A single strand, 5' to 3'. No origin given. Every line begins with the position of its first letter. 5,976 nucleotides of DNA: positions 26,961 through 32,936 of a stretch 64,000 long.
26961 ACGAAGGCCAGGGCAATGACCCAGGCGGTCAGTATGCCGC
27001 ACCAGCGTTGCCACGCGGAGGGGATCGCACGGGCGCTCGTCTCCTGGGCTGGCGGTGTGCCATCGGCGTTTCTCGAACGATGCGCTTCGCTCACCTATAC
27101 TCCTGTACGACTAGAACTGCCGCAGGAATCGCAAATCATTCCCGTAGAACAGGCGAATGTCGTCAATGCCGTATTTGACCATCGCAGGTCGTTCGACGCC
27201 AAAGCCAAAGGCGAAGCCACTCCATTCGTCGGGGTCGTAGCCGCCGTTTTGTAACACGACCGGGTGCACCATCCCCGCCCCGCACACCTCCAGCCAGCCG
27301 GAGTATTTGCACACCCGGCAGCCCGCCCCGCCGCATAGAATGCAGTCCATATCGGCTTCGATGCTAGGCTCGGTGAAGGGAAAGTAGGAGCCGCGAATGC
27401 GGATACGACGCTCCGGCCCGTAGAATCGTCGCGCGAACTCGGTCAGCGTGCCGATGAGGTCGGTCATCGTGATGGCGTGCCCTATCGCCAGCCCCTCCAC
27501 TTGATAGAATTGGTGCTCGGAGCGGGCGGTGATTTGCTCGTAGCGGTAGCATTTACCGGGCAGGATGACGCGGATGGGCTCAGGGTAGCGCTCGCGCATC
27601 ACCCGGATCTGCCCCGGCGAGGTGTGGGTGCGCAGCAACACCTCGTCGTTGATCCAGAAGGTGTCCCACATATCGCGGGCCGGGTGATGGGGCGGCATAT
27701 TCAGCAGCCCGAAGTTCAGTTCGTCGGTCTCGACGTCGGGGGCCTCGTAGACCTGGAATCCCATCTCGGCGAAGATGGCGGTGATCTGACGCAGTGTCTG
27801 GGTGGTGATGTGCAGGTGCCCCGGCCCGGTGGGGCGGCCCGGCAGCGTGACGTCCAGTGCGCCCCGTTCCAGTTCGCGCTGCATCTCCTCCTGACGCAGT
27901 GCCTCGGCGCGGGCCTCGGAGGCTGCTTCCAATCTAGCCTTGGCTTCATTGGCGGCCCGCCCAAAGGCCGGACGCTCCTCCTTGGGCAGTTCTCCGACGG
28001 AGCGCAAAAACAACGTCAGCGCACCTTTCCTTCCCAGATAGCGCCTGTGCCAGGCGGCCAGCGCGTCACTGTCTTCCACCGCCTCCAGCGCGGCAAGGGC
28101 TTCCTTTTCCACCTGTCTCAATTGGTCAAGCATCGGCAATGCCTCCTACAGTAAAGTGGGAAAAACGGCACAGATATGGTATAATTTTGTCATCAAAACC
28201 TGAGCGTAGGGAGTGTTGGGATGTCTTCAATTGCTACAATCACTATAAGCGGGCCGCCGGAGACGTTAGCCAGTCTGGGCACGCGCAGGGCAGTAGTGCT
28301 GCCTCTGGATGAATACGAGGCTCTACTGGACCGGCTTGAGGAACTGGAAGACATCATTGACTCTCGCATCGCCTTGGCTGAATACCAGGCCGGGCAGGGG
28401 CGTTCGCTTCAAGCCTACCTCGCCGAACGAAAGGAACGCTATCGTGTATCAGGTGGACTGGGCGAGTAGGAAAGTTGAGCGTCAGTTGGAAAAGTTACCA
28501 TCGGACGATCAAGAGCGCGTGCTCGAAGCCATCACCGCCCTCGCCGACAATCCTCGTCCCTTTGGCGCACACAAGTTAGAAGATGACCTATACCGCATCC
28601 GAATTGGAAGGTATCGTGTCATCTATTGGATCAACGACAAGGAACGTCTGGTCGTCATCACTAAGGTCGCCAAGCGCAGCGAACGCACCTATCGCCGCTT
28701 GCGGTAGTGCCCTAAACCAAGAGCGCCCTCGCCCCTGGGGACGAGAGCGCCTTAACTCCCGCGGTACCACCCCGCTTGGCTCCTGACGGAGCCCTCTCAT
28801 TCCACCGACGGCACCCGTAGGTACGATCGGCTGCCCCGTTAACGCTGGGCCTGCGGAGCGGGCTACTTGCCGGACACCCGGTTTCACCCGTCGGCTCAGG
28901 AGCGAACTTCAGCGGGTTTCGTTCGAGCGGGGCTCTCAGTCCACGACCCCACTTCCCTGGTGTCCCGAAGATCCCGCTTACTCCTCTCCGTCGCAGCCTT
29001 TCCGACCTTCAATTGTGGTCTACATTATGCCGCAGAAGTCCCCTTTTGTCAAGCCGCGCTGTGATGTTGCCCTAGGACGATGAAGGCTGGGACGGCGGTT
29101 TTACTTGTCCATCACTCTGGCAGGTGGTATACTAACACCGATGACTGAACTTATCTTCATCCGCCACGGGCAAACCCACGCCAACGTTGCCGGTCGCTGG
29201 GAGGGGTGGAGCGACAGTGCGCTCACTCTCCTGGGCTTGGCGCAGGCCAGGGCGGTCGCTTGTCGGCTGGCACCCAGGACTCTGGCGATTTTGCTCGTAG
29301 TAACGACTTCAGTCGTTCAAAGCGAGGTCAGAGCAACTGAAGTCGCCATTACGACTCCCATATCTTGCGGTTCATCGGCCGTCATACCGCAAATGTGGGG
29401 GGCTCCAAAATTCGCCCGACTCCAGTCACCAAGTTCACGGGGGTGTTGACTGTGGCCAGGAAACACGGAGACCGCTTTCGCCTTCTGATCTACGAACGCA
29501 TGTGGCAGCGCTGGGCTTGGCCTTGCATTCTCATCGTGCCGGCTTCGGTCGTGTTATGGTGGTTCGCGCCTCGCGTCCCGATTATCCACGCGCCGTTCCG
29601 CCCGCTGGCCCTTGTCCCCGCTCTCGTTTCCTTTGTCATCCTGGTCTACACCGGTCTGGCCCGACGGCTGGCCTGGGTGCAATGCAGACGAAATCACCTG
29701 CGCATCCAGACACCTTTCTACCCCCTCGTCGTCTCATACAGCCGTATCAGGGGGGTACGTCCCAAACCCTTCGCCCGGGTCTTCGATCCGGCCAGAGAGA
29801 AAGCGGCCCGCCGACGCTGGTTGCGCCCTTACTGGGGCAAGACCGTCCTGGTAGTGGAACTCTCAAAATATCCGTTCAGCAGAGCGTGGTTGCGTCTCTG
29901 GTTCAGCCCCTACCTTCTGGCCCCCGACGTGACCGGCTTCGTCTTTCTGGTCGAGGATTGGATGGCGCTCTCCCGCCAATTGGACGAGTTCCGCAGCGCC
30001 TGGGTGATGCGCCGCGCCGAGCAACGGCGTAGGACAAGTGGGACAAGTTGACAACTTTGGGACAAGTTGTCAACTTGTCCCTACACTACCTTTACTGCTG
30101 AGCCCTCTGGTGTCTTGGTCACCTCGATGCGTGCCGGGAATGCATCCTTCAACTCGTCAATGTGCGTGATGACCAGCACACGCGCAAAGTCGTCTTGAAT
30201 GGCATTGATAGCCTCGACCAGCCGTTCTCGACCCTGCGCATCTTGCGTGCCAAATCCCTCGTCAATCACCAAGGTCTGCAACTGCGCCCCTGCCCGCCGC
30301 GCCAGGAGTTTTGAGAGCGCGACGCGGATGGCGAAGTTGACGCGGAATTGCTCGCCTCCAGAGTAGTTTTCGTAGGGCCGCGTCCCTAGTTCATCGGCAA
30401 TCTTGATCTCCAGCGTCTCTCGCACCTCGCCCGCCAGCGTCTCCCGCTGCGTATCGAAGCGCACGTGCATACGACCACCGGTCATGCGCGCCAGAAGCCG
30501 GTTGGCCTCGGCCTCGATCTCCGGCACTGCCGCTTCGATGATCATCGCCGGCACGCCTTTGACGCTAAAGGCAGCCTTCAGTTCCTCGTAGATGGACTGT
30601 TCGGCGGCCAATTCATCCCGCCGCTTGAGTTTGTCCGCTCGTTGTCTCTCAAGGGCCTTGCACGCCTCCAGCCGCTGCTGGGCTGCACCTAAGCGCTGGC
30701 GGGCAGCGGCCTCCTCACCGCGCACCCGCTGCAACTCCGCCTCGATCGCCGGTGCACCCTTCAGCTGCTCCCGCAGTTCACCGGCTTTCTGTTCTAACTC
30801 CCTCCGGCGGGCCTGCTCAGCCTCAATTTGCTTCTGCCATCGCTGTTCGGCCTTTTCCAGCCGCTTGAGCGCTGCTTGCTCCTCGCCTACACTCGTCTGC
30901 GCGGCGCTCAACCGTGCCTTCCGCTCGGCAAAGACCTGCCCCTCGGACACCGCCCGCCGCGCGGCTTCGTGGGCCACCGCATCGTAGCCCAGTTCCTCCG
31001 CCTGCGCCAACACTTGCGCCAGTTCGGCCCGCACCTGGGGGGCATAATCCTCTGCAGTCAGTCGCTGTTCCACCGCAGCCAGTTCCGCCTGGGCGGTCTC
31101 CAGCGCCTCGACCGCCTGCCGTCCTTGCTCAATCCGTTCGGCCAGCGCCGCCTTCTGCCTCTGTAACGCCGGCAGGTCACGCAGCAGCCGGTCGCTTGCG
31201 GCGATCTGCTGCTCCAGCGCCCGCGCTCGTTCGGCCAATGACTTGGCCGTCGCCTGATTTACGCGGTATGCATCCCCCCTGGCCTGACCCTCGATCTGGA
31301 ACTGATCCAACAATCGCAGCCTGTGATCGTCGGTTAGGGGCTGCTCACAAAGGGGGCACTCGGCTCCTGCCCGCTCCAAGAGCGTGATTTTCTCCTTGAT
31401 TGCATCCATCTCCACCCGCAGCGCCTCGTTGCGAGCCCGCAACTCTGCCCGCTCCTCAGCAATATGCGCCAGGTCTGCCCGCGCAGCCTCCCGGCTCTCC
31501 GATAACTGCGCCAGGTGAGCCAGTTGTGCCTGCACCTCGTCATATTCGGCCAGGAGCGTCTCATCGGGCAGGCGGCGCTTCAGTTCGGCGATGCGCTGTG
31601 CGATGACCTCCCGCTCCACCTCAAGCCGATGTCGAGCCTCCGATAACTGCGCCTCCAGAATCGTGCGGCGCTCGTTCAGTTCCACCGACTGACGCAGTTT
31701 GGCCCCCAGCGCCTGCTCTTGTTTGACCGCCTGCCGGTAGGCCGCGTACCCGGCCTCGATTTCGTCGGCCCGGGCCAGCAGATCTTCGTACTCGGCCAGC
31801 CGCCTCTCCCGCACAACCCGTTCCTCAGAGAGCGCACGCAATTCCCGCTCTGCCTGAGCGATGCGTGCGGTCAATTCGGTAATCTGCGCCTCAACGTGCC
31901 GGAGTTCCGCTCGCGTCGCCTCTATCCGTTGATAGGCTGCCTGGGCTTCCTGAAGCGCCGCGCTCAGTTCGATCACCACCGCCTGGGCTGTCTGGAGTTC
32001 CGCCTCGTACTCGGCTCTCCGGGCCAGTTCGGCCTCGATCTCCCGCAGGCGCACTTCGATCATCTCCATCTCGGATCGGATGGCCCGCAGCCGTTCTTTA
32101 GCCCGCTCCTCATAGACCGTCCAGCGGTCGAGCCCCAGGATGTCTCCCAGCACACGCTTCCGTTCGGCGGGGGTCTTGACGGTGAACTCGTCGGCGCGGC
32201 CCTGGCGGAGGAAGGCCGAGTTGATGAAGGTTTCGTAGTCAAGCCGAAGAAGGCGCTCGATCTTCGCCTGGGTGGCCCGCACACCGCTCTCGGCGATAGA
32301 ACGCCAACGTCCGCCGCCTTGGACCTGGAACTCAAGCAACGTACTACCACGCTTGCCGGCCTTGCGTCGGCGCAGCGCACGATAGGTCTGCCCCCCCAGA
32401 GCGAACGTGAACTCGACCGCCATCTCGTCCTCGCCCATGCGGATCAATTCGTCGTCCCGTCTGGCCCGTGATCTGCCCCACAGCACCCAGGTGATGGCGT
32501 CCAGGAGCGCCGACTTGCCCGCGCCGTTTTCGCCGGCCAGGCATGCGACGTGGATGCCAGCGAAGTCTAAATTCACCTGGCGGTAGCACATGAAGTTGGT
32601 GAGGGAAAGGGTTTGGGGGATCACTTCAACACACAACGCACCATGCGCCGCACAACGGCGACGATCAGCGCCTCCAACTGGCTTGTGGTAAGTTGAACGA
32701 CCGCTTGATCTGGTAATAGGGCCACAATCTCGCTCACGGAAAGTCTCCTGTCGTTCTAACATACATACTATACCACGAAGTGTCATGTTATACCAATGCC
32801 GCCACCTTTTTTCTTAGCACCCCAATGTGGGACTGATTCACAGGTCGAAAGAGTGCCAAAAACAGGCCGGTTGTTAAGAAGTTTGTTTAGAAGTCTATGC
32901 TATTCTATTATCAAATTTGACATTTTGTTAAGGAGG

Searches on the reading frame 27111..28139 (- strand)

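Call 80: search_protein_families(library=pfam, proteins=[window:27111-28139:-], max_evalue=0.00001)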
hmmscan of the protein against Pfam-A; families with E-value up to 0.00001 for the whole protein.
window:27111-28139:- (342 aa): 2 families
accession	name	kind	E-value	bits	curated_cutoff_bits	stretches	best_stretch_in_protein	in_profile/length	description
PF01409.25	tRNA-synt_2d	-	2.7e-92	309.2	19.8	1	95-342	2-246/246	tRNA synthetases class II core domain (F)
PF02912.23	Phe_tRNA-synt_N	-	2.1e-20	72.9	22.3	1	23-90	2-69/69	Aminoacyl tRNA synthetase class II, N-terminal domain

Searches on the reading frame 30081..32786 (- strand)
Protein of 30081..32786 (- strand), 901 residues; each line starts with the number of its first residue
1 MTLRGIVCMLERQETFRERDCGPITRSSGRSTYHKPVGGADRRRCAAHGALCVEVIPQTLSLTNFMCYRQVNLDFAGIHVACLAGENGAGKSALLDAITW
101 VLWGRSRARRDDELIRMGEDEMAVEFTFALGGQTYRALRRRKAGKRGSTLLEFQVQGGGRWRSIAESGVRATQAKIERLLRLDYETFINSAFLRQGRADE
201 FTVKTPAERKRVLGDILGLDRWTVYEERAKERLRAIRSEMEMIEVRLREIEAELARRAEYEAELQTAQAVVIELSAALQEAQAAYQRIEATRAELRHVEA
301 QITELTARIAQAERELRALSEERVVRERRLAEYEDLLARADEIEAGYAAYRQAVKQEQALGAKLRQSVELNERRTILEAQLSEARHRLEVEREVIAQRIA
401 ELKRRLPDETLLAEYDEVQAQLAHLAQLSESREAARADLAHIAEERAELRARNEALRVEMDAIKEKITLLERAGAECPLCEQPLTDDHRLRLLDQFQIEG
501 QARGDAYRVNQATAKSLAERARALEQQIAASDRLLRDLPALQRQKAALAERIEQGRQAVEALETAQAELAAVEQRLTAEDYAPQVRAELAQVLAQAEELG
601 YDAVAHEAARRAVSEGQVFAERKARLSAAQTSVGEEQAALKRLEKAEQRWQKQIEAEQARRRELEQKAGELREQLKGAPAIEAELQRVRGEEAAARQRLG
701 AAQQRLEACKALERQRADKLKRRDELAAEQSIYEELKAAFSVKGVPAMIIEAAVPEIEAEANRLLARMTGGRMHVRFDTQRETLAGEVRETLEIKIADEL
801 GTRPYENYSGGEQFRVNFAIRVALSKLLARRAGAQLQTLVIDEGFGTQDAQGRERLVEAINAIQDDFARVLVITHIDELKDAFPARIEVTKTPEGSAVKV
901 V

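Call 80: search_protein_families(library=pfam, proteins=[window:30081-32786:-], max_evalue=0.00001)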
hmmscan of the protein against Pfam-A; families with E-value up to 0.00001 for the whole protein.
window:30081-32786:- (901 aa): 7 families
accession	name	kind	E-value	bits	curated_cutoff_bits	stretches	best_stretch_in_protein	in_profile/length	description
PF13476.12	AAA_23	-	6.2e-18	66.6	27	1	60-303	2-187/201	AAA domain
PF02463.25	SMC_N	-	6.3e-11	42.6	40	1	59-117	4-67/220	RecF/RecN/SMC N terminal domain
PF13558.12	SbcC_Walker_B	-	5.9e-08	33.3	27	1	801-861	26-89/90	SbcC/RAD50-like, Walker B motif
PF04423.19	Rad50_zn_hook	-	1.7e-07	31.4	24.3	1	457-497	2-42/52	Rad50 zinc hook motif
PF13555.12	AAA_29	-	2.5e-07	30.8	27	1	59-108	3-52/61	P-loop containing region of AAA domain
PF00005.33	ABC_tran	-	7.3e-07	30.3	25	0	69-101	2-34/137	ABC transporter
PF13514.12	AAA_27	-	8.9e-06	25.9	22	1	59-146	5-92/206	AAA domain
